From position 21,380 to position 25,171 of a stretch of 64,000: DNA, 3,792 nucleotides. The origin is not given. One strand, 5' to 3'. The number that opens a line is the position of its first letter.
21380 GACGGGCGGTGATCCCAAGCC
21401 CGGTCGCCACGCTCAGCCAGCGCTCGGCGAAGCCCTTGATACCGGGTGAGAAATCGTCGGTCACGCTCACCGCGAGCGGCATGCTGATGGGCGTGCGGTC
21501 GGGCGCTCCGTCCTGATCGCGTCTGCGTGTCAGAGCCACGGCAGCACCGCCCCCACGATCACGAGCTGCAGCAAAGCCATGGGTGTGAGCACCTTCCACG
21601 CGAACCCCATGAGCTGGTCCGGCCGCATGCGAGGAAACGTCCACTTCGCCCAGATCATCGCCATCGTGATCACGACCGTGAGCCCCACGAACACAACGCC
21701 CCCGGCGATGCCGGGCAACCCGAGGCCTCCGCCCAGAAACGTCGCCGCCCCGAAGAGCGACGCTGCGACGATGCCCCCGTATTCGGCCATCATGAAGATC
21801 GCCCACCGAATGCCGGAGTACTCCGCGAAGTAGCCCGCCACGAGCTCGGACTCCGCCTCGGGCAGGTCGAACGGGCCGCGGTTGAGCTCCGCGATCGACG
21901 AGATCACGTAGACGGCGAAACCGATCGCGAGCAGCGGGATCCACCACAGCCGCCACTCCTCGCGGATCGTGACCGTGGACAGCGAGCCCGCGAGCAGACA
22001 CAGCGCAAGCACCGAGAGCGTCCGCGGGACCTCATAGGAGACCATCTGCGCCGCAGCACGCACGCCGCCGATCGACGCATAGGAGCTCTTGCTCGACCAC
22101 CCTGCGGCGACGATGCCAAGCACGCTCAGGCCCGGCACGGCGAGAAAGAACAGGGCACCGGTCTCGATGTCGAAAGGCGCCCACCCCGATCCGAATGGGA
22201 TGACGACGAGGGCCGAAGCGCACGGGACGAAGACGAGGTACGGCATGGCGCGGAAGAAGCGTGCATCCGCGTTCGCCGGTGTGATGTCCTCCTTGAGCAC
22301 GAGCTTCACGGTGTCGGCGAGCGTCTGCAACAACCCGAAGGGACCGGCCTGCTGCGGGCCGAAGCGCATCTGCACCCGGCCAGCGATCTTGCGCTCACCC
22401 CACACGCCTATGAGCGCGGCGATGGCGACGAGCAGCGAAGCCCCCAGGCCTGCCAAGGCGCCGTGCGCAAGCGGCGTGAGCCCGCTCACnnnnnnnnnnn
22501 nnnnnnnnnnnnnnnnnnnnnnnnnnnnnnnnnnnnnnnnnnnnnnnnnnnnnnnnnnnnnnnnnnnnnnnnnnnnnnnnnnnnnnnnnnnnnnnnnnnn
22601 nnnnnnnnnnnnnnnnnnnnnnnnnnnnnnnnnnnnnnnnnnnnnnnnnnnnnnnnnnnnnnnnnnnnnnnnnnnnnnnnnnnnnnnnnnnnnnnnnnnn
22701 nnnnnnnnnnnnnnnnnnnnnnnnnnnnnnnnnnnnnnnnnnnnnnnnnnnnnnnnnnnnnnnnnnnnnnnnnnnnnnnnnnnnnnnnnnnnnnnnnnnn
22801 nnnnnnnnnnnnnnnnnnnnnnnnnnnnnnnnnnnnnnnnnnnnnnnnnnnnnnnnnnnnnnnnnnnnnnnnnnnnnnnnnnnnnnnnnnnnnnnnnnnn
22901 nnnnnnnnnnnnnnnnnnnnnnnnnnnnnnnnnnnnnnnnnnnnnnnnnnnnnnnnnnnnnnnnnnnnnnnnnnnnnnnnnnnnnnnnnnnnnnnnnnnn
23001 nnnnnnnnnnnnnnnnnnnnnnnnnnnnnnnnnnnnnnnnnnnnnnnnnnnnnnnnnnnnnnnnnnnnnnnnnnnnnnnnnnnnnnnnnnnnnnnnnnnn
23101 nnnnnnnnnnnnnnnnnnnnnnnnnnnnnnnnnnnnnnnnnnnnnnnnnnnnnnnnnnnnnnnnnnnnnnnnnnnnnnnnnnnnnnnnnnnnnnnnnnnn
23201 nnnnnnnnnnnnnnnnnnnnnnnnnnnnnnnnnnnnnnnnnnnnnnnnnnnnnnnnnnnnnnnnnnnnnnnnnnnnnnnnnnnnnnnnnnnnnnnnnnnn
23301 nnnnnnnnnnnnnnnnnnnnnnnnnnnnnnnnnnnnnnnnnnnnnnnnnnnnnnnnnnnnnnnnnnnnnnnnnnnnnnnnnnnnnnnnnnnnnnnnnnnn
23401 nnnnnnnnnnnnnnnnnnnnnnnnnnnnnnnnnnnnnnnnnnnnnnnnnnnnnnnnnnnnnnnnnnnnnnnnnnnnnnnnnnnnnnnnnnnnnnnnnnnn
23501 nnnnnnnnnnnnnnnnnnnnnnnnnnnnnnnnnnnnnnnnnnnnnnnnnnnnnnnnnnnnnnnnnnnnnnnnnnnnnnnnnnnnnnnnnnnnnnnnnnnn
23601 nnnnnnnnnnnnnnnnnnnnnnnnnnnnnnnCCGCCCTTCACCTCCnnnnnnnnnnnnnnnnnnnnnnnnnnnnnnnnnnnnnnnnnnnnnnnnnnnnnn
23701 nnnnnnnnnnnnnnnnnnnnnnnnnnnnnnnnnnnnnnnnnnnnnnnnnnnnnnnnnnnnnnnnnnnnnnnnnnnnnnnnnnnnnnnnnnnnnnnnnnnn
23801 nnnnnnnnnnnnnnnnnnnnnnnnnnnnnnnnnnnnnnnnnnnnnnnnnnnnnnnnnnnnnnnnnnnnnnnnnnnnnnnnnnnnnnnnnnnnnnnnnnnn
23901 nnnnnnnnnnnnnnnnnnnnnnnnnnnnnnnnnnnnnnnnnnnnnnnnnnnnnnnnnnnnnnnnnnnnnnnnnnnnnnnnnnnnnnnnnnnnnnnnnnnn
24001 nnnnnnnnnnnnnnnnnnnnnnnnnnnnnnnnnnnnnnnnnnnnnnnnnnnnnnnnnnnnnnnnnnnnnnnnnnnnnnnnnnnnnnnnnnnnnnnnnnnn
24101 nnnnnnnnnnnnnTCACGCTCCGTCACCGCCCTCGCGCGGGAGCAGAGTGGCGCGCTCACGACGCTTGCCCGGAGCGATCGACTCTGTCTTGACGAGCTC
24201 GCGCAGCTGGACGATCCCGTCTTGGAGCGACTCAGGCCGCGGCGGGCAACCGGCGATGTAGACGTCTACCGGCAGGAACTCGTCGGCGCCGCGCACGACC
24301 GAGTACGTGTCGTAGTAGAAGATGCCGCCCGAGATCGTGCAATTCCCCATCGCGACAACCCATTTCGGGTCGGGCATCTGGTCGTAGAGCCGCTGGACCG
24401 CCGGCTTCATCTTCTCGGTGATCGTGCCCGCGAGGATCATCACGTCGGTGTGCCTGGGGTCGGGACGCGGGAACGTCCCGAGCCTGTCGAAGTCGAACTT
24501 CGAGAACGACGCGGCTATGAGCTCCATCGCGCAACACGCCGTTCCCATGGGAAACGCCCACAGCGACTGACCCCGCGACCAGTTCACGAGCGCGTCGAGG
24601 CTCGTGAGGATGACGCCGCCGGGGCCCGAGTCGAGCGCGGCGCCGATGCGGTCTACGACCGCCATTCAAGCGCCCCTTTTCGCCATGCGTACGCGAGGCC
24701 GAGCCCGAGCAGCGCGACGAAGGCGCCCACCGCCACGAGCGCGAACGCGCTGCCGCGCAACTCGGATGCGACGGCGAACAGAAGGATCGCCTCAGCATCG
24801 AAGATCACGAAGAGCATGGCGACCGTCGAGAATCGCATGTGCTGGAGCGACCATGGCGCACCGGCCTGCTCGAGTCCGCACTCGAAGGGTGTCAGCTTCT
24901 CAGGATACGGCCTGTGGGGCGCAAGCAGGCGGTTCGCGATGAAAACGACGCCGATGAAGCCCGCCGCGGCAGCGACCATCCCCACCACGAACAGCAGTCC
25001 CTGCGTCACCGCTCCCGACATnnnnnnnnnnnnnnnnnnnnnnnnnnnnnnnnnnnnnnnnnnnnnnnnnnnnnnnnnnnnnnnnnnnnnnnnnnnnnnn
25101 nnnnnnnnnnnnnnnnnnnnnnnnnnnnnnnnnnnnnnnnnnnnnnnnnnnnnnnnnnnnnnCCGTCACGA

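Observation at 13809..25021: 11-gene nuo operon (A-B-C-D-H-I*-J-K-L-M-N) without the NuoE/F/G NADH-dehydrogenase module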

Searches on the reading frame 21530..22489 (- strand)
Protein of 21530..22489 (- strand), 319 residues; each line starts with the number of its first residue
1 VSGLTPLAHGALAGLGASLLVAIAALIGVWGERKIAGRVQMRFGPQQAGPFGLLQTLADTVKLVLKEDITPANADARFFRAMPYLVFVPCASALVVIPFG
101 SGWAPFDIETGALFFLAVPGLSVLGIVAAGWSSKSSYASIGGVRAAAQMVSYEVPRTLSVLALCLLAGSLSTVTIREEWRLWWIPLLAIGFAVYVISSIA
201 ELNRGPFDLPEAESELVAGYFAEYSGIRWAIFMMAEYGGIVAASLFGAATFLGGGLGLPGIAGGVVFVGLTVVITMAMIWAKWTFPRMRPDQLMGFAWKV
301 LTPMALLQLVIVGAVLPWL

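Call 5: search_protein_families(library=pfam, proteins=[window:21530-22489:-])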
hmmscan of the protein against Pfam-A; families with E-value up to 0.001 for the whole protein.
window:21530-22489:- (319 aa): 1 family
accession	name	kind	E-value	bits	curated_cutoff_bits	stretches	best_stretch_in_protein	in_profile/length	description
PF00146.26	NADHdh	-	9.9e-99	330.9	27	1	19-312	8-297/298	NADH dehydrogenase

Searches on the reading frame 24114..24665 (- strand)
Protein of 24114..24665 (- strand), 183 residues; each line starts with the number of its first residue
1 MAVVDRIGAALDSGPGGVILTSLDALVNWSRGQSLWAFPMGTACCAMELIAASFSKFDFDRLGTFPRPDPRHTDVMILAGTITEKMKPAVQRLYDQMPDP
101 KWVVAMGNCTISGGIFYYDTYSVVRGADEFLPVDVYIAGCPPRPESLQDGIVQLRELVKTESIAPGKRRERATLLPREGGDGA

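Call 5: search_protein_families(library=pfam, proteins=[window:24114-24665:-])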
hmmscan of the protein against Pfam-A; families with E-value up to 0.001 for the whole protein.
window:24114-24665:- (183 aa): 1 family
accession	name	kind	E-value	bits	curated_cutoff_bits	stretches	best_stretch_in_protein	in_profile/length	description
PF01058.29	Oxidored_q6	-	3.4e-28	98.4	27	1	44-154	1-128/128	NADH ubiquinone oxidoreductase, 20 Kd subunit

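Call 49: search_protein_families(library=ncbifam, max_evalue=0.001, proteins=[window:24114-24665:-])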
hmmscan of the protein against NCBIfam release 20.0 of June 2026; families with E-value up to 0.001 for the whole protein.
window:24114-24665:- (183 aa): 13 families
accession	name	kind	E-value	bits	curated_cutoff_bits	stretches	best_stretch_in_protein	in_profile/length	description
NF005012.1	PRK06411.1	subfamily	1.6e-64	216.5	116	1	17-162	18-162/166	NADH-quinone oxidoreductase subunit NuoB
TIGR01957.1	nuoB_fam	subfamily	1.1e-61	207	142.7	1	18-160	2-144/145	NADH-quinone oxidoreductase subunit B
NF011390.0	PRK14815.1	equivalog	3e-58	196.1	281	1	16-163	16-162/183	NADH dehydrogenase subunit B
NF011388.0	PRK14813.1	equivalog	4.7e-54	183.1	294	1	17-167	12-162/189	NADH dehydrogenase subunit B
NF011394.0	PRK14819.1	equivalog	8.8e-54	182.8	312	1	11-164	9-162/264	NADH-quinone oxidoreductase subunit B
NF011393.0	PRK14818.1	equivalog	8.4e-53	178.4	255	1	18-170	12-166/173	NADH dehydrogenase subunit B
NF009808.0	PRK13292.1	equivalog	6.1e-51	173.2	1156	1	17-162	9-153/791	NADH-quinone oxidoreductase subunit B/C/D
NF011391.0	PRK14816.1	equivalog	1e-50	172.1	283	1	11-169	30-188/196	NADH-quinone oxidoreductase subunit B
NF011395.0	PRK14820.1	equivalog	1.6e-49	168.1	263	1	17-170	17-169/180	NADH-quinone oxidoreductase subunit B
NF011389.0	PRK14814.1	equivalog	1e-44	152.6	285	1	19-164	19-163/186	NADH dehydrogenase subunit B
NF011392.0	PRK14817.1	equivalog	1.6e-44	151.7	271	1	27-162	30-164/182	NADH-quinone oxidoreductase subunit B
TIGR03294.1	FrhG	equivalog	8.3e-05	22.4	245.5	1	73-156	51-142/228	coenzyme F420 hydrogenase subunit gamma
NF045875.1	F420_non_VhuG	exception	0.00048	19.5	450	0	123-156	132-165/286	F420-non-reducing hydrogenase subunit VhuG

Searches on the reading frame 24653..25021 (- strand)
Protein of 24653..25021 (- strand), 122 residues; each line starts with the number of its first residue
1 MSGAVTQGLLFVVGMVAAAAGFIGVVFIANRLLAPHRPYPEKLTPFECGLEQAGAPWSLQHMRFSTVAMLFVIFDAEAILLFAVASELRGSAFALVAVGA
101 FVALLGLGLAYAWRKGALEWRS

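Call 5: search_protein_families(library=pfam, proteins=[window:24653-25021:-])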
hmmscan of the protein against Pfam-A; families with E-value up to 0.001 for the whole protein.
window:24653-25021:- (122 aa): 1 family
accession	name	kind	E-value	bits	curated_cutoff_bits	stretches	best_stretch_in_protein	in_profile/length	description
PF00507.24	Oxidored_q4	-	9.4e-28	96.8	23.3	1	25-120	3-99/99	NADH-ubiquinone/plastoquinone oxidoreductase, chain 3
